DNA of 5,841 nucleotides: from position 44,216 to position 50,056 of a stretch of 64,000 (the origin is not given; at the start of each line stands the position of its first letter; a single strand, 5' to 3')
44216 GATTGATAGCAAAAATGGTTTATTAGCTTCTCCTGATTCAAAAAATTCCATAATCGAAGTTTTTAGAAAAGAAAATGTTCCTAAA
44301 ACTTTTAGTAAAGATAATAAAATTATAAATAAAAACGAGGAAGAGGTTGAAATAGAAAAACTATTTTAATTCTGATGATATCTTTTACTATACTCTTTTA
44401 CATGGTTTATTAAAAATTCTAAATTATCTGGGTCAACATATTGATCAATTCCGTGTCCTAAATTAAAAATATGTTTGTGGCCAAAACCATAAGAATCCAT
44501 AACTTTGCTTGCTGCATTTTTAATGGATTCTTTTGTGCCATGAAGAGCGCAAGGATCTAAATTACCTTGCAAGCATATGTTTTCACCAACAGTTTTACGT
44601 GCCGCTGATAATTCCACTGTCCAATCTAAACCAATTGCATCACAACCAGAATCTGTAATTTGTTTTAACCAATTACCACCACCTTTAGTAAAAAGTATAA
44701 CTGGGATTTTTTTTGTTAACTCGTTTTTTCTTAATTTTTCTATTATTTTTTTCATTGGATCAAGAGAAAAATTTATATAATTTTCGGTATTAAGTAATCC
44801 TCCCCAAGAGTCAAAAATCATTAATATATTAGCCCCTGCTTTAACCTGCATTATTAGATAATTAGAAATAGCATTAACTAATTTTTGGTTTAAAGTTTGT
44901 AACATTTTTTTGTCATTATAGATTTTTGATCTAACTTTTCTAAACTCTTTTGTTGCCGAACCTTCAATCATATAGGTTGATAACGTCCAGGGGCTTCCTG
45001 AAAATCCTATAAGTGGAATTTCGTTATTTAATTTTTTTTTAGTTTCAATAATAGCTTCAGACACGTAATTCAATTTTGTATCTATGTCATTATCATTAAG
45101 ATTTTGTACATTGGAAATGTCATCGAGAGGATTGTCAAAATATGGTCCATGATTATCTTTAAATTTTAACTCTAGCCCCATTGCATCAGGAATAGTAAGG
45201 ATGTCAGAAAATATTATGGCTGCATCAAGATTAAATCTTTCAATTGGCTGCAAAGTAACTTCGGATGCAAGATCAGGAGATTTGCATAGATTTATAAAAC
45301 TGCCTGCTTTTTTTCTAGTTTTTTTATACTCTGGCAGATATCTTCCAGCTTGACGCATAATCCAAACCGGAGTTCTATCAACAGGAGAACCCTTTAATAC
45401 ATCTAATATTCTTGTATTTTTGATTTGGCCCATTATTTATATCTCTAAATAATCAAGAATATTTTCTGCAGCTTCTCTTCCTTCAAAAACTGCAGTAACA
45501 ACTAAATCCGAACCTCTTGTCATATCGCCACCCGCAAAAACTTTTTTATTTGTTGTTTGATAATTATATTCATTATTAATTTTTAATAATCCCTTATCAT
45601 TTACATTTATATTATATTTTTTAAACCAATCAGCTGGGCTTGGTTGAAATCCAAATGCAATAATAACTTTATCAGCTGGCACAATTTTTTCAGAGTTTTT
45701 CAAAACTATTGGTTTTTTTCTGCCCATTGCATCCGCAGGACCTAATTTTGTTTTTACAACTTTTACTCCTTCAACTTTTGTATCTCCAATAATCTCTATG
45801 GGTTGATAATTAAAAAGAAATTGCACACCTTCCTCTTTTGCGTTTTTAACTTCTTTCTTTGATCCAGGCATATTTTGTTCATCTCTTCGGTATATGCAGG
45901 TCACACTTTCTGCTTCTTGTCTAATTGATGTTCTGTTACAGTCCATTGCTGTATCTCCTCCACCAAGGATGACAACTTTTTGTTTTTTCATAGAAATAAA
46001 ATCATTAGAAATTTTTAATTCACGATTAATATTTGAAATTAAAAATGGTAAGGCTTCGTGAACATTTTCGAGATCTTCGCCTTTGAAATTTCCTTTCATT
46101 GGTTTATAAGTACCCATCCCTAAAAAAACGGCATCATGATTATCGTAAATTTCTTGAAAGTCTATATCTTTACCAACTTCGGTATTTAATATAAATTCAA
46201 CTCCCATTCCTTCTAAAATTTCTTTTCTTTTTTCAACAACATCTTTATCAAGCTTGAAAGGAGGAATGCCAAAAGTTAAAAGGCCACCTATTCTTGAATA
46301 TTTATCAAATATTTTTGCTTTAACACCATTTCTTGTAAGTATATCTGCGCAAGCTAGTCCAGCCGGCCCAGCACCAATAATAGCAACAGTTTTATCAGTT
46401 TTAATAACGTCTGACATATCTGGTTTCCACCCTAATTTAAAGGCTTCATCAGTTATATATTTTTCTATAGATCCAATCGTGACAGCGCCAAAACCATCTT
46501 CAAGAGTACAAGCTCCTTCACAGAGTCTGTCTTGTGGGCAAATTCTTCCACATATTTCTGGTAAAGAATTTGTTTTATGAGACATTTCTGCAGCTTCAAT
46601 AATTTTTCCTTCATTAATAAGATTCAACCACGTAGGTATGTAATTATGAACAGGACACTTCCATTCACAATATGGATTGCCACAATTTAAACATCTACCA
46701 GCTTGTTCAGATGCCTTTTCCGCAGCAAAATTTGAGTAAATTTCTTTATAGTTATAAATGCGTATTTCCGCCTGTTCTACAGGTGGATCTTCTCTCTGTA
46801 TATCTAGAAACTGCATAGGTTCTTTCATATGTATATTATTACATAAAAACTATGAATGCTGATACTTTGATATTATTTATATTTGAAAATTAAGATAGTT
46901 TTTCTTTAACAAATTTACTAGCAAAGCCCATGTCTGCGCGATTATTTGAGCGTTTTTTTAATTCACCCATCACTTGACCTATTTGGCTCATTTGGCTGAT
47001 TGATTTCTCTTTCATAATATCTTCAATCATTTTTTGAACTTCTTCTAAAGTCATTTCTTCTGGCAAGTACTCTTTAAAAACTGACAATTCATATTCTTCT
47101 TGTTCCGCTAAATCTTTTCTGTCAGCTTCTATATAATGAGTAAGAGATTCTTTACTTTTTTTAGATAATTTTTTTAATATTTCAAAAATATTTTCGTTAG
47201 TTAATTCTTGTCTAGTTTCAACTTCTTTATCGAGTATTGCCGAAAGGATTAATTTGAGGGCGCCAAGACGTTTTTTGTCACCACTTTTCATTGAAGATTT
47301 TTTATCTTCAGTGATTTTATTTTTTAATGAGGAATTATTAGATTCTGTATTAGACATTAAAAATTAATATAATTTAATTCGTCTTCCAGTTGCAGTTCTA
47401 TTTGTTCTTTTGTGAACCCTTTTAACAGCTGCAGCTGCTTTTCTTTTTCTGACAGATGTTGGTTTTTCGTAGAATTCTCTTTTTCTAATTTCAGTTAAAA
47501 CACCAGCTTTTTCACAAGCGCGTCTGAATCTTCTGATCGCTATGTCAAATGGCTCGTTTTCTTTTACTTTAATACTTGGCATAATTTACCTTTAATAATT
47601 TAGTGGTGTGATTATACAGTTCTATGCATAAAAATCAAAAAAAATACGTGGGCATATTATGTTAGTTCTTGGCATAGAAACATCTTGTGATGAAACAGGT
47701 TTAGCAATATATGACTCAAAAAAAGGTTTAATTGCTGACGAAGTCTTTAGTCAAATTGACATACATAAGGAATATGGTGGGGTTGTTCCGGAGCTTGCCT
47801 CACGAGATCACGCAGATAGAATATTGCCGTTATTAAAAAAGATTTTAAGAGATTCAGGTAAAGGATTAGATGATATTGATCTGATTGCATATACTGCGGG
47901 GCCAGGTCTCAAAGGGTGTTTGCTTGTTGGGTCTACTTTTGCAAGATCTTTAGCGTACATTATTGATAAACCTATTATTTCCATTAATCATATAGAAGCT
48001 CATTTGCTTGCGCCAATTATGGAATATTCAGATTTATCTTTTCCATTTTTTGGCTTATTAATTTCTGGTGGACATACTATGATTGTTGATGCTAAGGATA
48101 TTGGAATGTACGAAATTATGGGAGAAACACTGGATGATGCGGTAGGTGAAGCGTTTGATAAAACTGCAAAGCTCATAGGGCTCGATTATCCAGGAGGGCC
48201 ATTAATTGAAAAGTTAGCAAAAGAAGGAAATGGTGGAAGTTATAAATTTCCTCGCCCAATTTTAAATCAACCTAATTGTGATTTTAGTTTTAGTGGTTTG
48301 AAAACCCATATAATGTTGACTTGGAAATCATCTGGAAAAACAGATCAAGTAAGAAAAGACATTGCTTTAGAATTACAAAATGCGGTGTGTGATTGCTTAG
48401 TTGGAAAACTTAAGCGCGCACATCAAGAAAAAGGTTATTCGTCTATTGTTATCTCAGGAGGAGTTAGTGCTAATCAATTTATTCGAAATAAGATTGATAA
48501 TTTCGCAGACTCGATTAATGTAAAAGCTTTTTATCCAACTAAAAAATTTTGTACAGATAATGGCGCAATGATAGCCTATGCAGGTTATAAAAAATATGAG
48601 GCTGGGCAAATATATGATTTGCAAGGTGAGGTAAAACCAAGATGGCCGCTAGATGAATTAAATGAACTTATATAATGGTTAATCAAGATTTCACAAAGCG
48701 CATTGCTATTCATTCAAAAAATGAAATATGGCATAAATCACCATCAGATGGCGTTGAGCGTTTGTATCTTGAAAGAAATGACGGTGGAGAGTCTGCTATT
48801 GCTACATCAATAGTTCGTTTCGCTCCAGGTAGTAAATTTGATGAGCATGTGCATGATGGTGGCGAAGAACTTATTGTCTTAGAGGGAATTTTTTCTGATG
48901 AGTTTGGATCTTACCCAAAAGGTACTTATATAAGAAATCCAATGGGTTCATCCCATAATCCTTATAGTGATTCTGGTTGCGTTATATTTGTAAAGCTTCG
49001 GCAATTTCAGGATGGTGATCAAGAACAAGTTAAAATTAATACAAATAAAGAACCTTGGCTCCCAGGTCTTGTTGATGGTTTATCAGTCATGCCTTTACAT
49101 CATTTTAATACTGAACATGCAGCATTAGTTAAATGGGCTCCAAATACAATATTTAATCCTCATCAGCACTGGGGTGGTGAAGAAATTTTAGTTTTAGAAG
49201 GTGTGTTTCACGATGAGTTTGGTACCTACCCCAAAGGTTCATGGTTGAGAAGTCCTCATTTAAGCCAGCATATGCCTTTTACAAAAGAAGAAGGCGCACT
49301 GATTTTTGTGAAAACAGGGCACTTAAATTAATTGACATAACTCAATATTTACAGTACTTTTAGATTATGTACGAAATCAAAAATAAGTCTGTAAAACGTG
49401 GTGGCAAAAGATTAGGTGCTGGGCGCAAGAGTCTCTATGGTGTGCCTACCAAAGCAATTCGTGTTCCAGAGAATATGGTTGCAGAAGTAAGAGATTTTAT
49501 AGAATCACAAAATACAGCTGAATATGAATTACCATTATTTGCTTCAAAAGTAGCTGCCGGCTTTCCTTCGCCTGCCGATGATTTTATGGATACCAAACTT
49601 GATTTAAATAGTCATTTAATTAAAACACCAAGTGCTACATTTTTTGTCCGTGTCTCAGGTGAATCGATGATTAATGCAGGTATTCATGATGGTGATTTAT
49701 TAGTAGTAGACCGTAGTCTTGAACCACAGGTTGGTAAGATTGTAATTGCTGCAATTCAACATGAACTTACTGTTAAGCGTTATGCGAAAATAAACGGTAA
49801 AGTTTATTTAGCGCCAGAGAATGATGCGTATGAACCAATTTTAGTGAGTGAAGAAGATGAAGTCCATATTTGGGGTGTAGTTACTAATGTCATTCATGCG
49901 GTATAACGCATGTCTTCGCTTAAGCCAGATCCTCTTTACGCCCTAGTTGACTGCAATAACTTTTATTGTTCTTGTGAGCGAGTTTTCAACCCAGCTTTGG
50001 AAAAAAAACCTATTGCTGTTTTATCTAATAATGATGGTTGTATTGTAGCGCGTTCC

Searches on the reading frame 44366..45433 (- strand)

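Call 39: search_protein_families(library=ncbifam, max_evalue=1e-10, proteins=[window:44366-45433:-])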
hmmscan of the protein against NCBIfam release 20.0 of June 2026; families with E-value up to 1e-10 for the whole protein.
window:44366-45433:- (355 aa): 5 families
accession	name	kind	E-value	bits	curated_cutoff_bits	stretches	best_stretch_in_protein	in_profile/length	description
TIGR01464.1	hemE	equivalog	2.8e-127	424.4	302.95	1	9-347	2-338/338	uroporphyrinogen decarboxylase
NF004889.0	PRK06252.1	subfamily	5.5e-26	91.4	244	1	6-350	7-338/340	methylcobalamin:coenzyme M methyltransferase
TIGR01463.1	mtaA_cmuA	subfamily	5.4e-25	88.4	235.4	1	7-348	7-338/340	MtaA/CmuA family methyltransferase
NF041608.1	methylcob_mtaseMtbA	equivalog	2e-18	66.6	600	1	100-348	99-337/339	methylcobamide:CoM methyltransferase MtbA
NF040654.1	MtaA_Meth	equivalog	2e-14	53.2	400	1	7-314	5-305/337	methylcobamide:CoM methyltransferase MtaA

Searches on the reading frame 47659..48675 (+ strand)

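Call 39: search_protein_families(library=ncbifam, max_evalue=1e-10, proteins=[window:47659-48675:+])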
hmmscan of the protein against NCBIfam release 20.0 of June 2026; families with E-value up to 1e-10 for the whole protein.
window:47659-48675:+ (338 aa): 4 families
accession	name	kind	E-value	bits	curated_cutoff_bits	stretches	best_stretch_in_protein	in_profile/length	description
TIGR03723.1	T6A_TsaD_YgjD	equivalog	2.1e-127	424.6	296.1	1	3-313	1-313/314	tRNA (adenosine(37)-N6)-threonylcarbamoyltransferase complex transferase subunit TsaD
TIGR00329.1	gcp_kae1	subfamily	1.4e-115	385.8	207.8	1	4-306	1-305/305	tRNA (adenosine(37)-N6)-threonylcarbamoyltransferase complex transferase subunit TsaD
TIGR03722.2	arch_KAE1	equivalog_domain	7.8e-68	228.9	375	1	3-334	1-319/323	KEOPS complex N(6)-L-threonylcarbamoyladenine synthase Kae1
NF007174.0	PRK09605.1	equivalog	2.4e-63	214.4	447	1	1-333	1-320/535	bifunctional N(6)-L-threonylcarbamoyladenine synthase/serine/threonine protein kinase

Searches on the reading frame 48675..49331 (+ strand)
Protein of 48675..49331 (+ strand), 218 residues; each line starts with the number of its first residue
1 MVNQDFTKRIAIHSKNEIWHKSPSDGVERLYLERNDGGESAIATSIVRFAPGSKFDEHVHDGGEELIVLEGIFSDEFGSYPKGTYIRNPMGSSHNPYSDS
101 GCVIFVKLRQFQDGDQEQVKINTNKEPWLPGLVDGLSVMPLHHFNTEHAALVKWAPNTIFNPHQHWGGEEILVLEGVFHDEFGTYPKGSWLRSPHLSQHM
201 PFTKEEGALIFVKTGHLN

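Call 39: search_protein_families(library=ncbifam, max_evalue=1e-10, proteins=[window:48675-49331:+])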
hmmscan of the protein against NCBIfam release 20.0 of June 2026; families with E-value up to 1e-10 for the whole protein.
window:48675-49331:+ (218 aa): 1 family
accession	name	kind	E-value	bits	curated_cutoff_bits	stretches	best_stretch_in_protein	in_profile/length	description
TIGR02451.1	anti_sig_ChrR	subfamily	3.1e-15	56.6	124.5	0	22-103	111-191/216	ChrR family anti-sigma-E factor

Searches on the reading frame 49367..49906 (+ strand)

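Call 39: search_protein_families(library=ncbifam, max_evalue=1e-10, proteins=[window:49367-49906:+])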
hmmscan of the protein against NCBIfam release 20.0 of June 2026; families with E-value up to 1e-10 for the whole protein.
window:49367-49906:+ (179 aa): 3 families
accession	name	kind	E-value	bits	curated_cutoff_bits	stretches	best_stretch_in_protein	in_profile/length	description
NF007621.2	PRK10276.1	subfamily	1.3e-49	167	110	1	63-177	1-115/115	translesion error-prone DNA polymerase V autoproteolytic subunit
TIGR00498.1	lexA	equivalog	1.7e-27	96.4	110.95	1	48-177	73-200/203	transcriptional repressor LexA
NF051876.1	transXXX_HumD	equivalog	4.3e-24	84.9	120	1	65-177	2-116/129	HumD family translesion DNA polymerase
